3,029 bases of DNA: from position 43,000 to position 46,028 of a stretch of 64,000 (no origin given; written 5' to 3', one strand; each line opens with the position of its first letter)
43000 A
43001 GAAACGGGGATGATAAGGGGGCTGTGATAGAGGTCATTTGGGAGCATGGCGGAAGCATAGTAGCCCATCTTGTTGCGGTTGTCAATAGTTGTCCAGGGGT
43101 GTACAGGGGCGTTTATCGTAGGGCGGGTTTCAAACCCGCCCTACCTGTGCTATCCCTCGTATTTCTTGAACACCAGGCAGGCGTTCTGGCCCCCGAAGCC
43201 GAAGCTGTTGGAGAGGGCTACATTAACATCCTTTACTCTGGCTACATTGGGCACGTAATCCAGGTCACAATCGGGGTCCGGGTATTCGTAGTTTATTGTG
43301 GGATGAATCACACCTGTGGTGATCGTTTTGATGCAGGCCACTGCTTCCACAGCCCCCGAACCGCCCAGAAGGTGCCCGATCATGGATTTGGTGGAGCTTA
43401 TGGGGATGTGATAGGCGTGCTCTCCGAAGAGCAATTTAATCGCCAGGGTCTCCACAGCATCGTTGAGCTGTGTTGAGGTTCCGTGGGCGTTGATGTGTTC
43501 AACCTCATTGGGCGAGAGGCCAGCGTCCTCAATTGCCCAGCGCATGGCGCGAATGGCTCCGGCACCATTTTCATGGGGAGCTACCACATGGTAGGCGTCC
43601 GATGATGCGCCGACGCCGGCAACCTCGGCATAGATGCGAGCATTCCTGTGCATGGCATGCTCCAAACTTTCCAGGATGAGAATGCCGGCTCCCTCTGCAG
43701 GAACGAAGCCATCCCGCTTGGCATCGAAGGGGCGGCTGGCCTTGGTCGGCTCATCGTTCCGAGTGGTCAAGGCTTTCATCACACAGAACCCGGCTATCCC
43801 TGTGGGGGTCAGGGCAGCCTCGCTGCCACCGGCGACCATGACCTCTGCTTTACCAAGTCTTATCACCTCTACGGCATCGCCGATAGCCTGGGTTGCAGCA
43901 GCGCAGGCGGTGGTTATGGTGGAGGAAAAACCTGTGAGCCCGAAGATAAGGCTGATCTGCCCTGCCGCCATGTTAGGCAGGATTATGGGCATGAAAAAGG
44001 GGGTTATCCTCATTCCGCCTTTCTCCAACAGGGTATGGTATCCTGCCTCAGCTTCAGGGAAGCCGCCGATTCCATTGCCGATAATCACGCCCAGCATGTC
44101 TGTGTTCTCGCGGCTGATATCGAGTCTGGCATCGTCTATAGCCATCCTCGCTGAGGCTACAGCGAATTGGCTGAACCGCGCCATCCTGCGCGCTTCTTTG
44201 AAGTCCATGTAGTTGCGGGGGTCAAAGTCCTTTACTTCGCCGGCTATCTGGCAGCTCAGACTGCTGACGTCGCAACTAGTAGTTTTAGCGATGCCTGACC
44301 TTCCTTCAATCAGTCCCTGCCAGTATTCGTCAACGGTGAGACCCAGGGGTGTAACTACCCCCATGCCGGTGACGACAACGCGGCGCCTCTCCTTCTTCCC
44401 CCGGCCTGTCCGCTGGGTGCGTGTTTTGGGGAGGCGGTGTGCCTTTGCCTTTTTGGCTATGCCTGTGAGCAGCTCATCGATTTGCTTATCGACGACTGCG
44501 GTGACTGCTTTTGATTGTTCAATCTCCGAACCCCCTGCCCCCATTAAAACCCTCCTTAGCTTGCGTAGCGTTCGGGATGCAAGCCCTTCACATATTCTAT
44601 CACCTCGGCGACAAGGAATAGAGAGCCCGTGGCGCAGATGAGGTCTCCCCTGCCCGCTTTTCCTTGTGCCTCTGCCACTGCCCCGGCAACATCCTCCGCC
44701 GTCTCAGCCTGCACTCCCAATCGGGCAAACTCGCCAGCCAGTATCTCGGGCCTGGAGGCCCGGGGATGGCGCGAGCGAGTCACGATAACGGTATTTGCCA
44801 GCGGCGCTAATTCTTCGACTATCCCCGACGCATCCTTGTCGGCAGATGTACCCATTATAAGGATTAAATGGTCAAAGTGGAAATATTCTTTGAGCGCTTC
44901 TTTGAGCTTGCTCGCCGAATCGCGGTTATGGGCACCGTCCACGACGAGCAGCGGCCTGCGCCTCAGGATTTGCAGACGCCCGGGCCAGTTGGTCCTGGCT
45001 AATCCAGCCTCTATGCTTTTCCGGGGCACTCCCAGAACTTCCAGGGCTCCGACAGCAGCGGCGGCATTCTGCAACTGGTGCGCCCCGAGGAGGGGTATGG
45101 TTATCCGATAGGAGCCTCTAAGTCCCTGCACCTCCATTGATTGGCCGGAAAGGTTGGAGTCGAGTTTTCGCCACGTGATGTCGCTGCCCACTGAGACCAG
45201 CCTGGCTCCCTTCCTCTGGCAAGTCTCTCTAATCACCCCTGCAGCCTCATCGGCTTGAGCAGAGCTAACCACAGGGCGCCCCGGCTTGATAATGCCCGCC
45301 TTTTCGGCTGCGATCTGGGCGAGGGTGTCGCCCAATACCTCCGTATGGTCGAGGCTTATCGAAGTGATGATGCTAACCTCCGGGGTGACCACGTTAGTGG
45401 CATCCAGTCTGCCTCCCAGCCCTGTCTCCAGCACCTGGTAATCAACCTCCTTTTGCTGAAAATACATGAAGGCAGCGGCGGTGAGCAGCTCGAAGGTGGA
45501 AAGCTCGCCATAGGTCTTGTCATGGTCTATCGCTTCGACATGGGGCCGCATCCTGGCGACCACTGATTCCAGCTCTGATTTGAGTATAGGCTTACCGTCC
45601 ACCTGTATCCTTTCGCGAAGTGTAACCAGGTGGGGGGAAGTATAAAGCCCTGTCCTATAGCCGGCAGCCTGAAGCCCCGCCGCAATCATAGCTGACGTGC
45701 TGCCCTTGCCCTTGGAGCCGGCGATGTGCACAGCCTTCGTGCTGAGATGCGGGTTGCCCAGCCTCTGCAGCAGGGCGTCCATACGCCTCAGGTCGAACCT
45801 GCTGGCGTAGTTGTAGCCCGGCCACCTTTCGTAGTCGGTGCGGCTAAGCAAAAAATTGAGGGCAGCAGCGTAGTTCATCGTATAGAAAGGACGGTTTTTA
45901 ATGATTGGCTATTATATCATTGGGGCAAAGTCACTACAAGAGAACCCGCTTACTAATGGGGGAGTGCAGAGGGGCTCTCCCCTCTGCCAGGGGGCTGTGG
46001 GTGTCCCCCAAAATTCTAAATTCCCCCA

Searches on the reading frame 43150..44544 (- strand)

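Call 66: search_protein_families(library=pfam, proteins=[window:43150-44544:-], max_evalue=0.0001)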
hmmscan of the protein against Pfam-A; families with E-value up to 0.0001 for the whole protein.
window:43150-44544:- (464 aa): 3 families
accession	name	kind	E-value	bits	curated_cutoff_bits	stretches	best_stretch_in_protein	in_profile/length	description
PF00109.32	ketoacyl-synt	-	3.2e-58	197.7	20.8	1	54-297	2-252/252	Beta-ketoacyl synthase, N-terminal domain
PF02801.28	Ketoacyl-synt_C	-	1.6e-36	125.3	20.8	1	305-420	1-119/119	Beta-ketoacyl synthase, C-terminal domain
PF00108.29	Thiolase_N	-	3.2e-05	23.9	26.4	0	204-243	75-114/260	Thiolase, N-terminal domain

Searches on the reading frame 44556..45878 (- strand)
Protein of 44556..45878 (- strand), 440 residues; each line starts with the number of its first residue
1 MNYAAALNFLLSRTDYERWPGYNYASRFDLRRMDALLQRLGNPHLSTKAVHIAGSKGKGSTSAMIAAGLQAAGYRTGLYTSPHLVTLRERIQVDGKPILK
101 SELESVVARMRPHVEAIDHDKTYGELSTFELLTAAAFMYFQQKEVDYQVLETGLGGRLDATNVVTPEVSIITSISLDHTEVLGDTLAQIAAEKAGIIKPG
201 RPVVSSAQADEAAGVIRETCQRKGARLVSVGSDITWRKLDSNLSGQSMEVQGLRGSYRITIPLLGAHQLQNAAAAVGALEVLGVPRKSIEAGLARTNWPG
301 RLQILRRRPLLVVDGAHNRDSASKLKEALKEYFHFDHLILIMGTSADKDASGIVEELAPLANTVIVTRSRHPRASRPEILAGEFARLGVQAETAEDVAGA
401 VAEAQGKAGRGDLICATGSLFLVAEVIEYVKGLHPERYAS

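Call 67: search_protein_families(library=pfam, proteins=[window:44556-45878:-], max_evalue=0.0001)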
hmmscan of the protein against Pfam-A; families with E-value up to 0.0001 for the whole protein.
window:44556-45878:- (440 aa): 2 families
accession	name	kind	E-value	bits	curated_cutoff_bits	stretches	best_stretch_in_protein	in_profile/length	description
PF02875.26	Mur_ligase_C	-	4e-20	73.4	28.4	1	300-419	1-126/127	Mur ligase, glutamate ligase domain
PF08245.18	Mur_ligase_M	-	2e-17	64.3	24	1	52-278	1-199/200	Mur ligase middle domain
